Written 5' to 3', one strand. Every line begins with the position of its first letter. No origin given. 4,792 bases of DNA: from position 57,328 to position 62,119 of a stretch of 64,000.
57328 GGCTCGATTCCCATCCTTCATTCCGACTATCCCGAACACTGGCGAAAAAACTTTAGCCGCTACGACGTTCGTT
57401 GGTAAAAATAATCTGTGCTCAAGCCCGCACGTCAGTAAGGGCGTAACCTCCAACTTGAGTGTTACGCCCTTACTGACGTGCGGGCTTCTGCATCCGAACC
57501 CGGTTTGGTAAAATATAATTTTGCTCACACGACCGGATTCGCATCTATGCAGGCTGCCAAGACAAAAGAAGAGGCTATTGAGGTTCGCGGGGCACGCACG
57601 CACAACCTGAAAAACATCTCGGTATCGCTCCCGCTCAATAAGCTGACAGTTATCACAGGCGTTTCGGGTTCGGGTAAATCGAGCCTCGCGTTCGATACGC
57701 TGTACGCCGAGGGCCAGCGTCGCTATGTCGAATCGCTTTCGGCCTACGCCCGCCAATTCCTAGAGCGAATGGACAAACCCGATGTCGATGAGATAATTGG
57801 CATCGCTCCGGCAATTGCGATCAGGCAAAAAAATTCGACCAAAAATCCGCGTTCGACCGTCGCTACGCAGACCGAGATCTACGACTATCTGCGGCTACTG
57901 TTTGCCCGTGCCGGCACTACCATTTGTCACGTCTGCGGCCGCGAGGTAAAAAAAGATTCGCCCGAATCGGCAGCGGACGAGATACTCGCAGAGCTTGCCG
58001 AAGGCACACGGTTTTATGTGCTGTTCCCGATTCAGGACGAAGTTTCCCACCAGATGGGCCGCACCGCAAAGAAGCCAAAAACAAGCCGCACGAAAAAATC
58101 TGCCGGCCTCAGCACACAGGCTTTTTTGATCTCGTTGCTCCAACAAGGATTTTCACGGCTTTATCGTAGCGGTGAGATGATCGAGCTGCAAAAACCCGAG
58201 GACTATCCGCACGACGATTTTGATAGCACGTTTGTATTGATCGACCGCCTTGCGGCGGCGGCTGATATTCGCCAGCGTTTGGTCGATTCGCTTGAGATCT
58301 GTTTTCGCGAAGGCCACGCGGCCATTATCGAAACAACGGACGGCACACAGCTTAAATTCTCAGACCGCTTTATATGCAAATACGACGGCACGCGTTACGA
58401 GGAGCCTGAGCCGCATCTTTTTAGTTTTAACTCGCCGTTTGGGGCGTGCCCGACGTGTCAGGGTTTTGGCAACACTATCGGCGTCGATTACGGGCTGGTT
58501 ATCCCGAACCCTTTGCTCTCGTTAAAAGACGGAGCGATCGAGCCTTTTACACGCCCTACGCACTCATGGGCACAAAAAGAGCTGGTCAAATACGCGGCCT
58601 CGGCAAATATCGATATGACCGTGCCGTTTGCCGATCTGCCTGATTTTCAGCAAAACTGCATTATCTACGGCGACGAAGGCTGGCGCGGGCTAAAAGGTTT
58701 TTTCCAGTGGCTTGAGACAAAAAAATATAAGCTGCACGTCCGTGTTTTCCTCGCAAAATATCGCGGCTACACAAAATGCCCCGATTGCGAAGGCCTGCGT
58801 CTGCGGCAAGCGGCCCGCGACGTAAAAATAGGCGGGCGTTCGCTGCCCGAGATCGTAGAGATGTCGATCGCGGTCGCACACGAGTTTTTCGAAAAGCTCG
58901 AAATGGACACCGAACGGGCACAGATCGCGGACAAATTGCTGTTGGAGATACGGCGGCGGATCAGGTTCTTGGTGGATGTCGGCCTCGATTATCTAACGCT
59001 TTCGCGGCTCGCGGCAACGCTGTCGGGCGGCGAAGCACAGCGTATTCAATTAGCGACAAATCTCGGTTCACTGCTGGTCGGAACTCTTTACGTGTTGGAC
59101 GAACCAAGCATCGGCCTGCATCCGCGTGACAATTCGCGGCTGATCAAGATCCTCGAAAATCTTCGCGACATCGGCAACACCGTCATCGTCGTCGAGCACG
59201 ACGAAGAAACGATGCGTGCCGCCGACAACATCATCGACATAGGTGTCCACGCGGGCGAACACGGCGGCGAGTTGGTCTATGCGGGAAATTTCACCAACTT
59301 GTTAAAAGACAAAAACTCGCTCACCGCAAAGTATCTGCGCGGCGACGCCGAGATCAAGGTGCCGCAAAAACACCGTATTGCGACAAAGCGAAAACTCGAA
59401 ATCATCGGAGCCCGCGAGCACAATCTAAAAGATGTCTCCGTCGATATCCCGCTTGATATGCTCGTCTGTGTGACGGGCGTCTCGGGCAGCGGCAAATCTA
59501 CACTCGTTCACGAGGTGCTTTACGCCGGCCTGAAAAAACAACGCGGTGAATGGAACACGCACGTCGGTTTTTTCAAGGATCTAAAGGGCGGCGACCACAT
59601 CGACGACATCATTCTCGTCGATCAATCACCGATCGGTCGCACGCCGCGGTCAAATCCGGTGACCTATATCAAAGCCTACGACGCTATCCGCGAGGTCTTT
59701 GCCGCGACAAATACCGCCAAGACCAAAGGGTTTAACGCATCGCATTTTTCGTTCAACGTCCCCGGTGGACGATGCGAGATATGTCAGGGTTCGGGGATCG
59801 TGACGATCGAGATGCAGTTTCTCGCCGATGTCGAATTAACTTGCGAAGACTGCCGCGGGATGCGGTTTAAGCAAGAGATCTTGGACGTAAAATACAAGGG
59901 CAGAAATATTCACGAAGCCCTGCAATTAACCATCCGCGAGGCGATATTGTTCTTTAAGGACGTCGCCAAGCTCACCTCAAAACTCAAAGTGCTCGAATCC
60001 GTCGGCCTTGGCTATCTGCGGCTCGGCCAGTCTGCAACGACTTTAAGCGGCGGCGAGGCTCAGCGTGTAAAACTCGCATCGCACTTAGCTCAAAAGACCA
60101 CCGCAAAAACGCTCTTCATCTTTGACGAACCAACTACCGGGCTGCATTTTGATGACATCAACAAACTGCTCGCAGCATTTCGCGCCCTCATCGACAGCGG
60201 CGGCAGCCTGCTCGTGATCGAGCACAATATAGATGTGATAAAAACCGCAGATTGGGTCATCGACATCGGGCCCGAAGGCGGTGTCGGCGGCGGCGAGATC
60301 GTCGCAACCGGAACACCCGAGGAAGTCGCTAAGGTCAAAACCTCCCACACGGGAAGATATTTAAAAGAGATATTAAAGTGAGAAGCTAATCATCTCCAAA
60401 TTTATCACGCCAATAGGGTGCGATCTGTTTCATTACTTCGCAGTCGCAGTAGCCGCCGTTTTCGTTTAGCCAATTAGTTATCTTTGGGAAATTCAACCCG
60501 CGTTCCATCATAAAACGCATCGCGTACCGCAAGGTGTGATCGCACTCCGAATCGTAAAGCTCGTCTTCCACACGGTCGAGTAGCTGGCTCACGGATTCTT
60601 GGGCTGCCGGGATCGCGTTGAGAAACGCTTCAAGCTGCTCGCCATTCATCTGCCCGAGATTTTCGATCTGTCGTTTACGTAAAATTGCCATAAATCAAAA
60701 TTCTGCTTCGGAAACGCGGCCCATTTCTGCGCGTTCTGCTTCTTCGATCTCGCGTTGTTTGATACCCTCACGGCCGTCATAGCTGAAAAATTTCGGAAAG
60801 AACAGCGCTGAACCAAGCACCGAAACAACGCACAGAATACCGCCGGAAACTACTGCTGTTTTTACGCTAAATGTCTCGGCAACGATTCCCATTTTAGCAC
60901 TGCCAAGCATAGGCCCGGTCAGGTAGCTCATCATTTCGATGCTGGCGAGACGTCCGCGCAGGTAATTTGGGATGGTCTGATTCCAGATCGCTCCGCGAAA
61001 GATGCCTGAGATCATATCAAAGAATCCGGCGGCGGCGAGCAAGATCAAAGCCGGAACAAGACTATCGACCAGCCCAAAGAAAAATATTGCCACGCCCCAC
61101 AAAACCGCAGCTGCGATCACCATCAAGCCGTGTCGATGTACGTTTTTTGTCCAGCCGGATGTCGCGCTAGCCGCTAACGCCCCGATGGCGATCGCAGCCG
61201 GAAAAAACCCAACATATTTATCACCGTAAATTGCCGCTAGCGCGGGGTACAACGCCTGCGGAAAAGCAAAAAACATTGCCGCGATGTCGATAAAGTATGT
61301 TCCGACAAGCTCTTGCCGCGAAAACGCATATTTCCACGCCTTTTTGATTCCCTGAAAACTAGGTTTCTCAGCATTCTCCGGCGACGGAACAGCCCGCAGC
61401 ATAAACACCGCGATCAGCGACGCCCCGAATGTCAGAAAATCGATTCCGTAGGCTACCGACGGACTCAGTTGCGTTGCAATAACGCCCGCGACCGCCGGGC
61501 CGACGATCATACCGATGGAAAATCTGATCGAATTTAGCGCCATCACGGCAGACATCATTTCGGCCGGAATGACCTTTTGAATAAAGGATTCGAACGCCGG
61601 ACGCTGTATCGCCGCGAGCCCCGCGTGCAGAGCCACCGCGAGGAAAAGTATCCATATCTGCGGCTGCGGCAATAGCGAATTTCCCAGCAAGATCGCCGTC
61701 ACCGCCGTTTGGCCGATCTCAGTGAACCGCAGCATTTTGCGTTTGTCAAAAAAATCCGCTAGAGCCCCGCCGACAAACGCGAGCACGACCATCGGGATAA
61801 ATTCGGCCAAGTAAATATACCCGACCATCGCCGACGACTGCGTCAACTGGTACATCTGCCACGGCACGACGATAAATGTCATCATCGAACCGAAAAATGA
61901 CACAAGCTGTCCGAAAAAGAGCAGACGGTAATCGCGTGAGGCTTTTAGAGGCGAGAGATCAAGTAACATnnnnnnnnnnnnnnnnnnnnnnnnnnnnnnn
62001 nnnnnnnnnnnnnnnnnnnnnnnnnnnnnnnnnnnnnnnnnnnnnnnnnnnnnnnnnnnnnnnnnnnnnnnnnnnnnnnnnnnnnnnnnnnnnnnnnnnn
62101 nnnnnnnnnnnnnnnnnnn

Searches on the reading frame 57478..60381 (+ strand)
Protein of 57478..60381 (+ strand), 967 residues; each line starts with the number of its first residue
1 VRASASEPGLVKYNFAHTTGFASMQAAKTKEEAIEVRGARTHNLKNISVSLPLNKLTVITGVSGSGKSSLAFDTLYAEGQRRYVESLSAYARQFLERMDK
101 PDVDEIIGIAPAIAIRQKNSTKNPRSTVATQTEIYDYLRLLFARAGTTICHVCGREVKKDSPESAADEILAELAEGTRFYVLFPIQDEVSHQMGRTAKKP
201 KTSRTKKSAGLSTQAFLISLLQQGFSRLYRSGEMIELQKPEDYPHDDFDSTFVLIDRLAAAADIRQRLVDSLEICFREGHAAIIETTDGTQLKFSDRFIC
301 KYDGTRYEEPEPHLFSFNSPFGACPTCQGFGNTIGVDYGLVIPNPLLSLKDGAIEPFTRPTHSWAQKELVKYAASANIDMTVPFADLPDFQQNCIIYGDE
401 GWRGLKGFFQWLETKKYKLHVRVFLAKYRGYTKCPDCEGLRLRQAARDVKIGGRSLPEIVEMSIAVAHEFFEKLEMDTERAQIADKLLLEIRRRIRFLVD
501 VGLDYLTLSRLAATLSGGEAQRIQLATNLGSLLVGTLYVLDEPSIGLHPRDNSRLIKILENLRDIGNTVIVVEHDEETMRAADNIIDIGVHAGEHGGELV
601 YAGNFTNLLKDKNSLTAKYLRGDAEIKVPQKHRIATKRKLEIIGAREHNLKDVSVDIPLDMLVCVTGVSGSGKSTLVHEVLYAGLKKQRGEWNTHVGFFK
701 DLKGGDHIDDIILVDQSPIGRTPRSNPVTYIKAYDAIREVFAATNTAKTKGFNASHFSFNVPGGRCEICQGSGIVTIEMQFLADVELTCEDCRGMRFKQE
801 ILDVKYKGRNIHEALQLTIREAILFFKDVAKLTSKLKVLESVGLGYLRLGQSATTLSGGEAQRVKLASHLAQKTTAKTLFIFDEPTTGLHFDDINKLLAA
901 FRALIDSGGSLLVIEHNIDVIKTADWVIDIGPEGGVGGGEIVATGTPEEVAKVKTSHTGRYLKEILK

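Call 58: search_protein_families(library=pfam, proteins=[window:57478-60381:+], max_evalue=0.0001)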
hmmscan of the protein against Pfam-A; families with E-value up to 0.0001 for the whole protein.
window:57478-60381:+ (967 aa): 13 families
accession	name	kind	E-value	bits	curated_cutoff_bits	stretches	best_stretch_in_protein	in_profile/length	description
PF00005.33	ABC_tran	-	6.2e-21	75.9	25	1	816-887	73-137/137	ABC transporter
PF17755.6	UvrA_DNA-bind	-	2.1e-14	54.2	23.2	1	337-401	1-65/110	UvrA DNA-binding domain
PF02463.25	SMC_N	-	1.1e-12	48.3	40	1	43-589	9-212/220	RecF/RecN/SMC N terminal domain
PF13304.12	AAA_21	-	1.4e-10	42.2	27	0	516-571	239-295/304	AAA domain, putative AbiEii toxin, Type IV TA system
PF17760.6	UvrA_inter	-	3.3e-08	33.8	23.3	1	214-283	34-103/109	UvrA interaction domain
PF13555.12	AAA_29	-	1e-07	32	27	0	652-677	14-39/61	P-loop containing region of AAA domain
PF13191.12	AAA_16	-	1.1e-07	33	32.6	0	662-686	26-50/167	AAA ATPase domain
PF20703.3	nSTAND1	-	5.7e-07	29.9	27.1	0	646-692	19-68/379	Novel STAND NTPase 1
PF13238.12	AAA_18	-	4.2e-05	24.5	29.4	0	663-724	1-44/128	AAA domain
PF13476.12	AAA_23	-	6.8e-05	24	27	0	35-70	3-35/201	AAA domain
PF03193.22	RsgA_GTPase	-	7.2e-05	23.1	30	0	32-71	85-123/174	RsgA GTPase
PF00684.25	DnaJ_CXXCXGXG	-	8.3e-05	23.2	32.7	0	765-795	17-50/65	DnaJ central domain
PF13671.12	AAA_33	-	9.2e-05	23.2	27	0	662-681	1-20/143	AAA domain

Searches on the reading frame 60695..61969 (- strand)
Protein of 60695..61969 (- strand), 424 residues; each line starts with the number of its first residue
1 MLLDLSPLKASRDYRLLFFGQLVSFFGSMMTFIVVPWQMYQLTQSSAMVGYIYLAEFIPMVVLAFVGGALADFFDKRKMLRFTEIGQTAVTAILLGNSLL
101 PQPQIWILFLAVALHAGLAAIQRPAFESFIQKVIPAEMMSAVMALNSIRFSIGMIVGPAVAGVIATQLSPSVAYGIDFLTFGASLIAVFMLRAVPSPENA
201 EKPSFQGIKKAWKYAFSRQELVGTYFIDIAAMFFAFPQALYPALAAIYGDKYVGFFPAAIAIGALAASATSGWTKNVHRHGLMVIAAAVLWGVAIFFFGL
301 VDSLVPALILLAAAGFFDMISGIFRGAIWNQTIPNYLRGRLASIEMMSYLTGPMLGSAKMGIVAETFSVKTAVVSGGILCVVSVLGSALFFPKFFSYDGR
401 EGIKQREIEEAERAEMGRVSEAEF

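Call 58: search_protein_families(library=pfam, proteins=[window:60695-61969:-], max_evalue=0.0001)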
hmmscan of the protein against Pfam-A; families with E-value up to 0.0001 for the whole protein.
window:60695-61969:- (424 aa): 2 families
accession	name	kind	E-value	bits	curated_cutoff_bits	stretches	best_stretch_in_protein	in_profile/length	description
PF05977.19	MFS_3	-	3.7e-37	128.4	27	1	5-388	4-392/524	Transmembrane secretion effector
PF07690.21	MFS_1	-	1.8e-28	99.9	33.4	1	17-319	1-309/347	Major Facilitator Superfamily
